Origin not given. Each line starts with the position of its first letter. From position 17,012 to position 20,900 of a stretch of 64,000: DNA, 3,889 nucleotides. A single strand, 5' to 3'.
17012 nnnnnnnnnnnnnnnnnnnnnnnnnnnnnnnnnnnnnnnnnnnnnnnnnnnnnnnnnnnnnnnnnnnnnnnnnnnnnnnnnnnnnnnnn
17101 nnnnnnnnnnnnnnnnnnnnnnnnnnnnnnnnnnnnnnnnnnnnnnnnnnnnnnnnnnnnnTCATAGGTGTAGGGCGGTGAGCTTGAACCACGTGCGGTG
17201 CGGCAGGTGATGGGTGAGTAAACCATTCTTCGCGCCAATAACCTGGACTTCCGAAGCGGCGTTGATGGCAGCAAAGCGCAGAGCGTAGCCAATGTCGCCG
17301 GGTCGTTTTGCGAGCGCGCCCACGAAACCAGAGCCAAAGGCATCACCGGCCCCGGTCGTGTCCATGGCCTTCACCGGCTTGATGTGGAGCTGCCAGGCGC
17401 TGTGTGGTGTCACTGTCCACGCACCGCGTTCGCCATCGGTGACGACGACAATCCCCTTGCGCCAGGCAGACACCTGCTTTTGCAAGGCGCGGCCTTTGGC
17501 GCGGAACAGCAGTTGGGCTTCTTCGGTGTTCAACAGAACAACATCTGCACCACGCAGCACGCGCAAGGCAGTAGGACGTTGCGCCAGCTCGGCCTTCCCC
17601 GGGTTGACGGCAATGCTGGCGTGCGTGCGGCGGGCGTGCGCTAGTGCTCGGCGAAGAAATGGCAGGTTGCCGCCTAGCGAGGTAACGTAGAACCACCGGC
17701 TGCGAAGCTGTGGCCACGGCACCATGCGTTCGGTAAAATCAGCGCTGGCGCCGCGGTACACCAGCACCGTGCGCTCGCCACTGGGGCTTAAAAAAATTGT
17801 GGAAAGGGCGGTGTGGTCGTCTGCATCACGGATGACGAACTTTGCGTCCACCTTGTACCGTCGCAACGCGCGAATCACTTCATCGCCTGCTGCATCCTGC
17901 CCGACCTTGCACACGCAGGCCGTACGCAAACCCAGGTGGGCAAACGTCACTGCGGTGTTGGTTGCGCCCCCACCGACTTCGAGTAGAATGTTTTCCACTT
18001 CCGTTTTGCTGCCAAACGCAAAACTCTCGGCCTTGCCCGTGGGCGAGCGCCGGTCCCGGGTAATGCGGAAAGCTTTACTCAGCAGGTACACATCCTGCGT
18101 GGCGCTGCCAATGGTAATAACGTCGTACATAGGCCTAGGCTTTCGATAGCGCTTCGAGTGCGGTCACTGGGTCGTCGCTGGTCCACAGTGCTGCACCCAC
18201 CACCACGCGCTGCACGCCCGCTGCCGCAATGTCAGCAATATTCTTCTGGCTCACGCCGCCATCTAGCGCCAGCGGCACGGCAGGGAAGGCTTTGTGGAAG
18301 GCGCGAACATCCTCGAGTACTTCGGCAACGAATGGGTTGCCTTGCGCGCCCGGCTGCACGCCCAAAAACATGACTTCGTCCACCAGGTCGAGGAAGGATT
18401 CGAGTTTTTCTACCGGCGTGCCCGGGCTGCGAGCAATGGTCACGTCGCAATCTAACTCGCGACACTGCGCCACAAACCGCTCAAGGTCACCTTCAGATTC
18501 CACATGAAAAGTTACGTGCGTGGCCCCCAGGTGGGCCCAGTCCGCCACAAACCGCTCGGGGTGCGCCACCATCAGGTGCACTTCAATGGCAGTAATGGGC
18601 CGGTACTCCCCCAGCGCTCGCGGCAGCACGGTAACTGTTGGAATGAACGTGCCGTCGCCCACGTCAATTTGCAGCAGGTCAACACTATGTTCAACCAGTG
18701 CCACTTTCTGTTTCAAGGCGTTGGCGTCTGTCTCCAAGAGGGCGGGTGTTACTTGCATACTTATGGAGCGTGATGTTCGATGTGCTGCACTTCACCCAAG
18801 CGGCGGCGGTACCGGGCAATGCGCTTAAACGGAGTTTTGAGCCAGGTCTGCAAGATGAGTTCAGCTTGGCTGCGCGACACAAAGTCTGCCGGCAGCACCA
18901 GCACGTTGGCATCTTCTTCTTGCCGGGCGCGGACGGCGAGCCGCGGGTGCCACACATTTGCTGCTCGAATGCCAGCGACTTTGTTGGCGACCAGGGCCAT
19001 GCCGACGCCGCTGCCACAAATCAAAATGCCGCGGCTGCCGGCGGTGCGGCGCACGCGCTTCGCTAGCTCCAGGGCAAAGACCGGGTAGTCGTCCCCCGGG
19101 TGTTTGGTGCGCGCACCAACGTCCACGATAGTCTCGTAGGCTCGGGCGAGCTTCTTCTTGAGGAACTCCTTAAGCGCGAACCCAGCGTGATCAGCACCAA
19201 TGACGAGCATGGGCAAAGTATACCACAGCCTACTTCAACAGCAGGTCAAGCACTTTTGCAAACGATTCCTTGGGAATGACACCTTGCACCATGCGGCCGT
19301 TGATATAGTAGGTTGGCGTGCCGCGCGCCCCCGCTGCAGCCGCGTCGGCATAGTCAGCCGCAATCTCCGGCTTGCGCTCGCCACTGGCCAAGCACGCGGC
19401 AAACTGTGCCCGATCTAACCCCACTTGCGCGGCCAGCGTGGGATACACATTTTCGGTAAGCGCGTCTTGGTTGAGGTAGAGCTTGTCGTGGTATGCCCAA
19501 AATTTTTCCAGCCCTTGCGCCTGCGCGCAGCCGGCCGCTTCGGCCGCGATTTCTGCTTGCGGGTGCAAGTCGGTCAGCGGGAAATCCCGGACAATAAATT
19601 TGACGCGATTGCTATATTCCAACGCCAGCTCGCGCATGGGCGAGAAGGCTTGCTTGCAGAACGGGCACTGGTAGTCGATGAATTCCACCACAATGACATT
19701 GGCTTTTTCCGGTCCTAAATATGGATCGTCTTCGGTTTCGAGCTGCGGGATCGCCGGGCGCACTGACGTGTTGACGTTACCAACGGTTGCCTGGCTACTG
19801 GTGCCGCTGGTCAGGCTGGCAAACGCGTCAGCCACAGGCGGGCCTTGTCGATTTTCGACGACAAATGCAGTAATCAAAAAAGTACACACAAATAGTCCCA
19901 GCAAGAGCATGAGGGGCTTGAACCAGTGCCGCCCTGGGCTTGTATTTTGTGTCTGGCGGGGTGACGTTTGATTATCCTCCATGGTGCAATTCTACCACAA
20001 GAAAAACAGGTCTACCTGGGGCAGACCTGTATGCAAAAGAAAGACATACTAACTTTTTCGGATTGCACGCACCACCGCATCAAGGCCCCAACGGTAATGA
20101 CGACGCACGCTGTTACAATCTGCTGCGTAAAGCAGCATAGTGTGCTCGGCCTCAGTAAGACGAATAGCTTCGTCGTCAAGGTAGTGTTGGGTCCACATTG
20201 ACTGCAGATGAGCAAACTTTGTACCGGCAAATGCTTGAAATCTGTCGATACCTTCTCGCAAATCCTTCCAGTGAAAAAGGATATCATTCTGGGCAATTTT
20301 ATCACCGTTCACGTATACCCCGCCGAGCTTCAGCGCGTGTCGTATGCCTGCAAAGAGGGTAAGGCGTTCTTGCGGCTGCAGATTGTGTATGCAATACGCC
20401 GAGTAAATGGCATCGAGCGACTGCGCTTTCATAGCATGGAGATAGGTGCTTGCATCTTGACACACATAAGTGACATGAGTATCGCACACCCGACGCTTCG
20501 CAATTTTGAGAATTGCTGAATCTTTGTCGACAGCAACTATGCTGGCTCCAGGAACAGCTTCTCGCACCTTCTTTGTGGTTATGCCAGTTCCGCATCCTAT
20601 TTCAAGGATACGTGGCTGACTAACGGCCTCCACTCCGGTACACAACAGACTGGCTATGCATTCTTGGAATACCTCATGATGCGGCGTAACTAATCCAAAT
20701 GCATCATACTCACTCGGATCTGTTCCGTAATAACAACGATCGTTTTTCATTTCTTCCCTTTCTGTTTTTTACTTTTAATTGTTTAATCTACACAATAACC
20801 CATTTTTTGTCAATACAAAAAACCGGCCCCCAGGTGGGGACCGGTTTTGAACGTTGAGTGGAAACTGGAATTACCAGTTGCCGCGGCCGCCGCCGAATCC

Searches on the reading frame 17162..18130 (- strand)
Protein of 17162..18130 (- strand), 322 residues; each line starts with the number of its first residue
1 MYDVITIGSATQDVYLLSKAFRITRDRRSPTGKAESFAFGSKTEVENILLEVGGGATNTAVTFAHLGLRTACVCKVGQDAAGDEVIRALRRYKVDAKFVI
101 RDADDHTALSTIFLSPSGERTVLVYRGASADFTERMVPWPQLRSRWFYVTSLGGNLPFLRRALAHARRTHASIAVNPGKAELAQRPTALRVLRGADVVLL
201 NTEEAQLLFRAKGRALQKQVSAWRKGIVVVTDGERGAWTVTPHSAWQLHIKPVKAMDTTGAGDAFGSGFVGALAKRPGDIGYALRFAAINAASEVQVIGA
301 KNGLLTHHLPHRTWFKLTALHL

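Call 86: search_protein_families(library=pfam, proteins=[window:17162-18130:-], max_evalue=0.0001)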
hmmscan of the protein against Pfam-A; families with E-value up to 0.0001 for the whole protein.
window:17162-18130:- (322 aa): 1 family
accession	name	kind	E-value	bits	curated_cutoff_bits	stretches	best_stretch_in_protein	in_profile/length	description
PF00294.29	PfkB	-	6e-44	151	25.8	1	32-304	16-299/302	pfkB family carbohydrate kinase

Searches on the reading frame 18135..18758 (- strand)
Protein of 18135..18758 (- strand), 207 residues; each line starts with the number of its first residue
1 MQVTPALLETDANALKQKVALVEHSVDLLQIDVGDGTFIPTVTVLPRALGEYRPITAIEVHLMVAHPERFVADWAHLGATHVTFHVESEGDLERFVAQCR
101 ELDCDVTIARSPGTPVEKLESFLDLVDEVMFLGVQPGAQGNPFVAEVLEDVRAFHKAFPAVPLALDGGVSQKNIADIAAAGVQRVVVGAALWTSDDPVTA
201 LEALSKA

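Call 86: search_protein_families(library=pfam, proteins=[window:18135-18758:-], max_evalue=0.0001)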
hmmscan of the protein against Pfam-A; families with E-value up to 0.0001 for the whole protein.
window:18135-18758:- (207 aa): 1 family
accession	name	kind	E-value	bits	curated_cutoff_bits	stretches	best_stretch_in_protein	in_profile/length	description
PF00834.25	Ribul_P_3_epim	-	7.1e-44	150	21.1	1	3-191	2-197/198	Ribulose-phosphate 3 epimerase family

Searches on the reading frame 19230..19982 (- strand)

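Call 86: search_protein_families(library=pfam, proteins=[window:19230-19982:-], max_evalue=0.0001)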
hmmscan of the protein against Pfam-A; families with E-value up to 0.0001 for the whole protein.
window:19230-19982:- (250 aa): 2 families
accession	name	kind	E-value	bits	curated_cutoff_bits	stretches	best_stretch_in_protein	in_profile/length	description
PF13462.12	Thioredoxin_4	-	2.1e-27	96.8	23.2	1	83-246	2-164/165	Thioredoxin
PF01323.26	DSBA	-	1.6e-21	77.4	25.6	1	98-245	2-190/191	DSBA-like thioredoxin domain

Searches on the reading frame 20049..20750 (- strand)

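Call 86: search_protein_families(library=pfam, proteins=[window:20049-20750:-], max_evalue=0.0001)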
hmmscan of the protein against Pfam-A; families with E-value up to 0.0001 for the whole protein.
window:20049-20750:- (233 aa): 9 families
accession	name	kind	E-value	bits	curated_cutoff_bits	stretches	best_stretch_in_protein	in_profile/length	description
PF13649.12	Methyltransf_25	-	2.2e-16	60.8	27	1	48-144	1-97/97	Methyltransferase domain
PF08241.18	Methyltransf_11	-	2.6e-13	50.9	21.2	1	49-147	1-94/95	Methyltransferase domain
PF08242.18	Methyltransf_12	-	2e-12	48.1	30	1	49-145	1-97/98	Methyltransferase domain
PF13489.12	Methyltransf_23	-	1.2e-06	28.8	27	1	26-130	4-100/164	Methyltransferase domain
PF05175.20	MTS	-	5.5e-06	26.6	23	1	35-125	22-112/170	Methyltransferase small domain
PF13847.12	Methyltransf_31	-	7.8e-06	26.1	27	1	47-158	6-119/145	Methyltransferase domain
PF00398.26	RrnaAD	-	2.9e-05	23.7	24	1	45-103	31-88/263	Ribosomal RNA adenine dimethylase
PF01209.24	Ubie_methyltran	-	3.8e-05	23.6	20.1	1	25-146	32-149/233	ubiE/COQ5 methyltransferase family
PF06080.18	DUF938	-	7.7e-05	23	27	0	29-146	11-135/202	Protein of unknown function (DUF938)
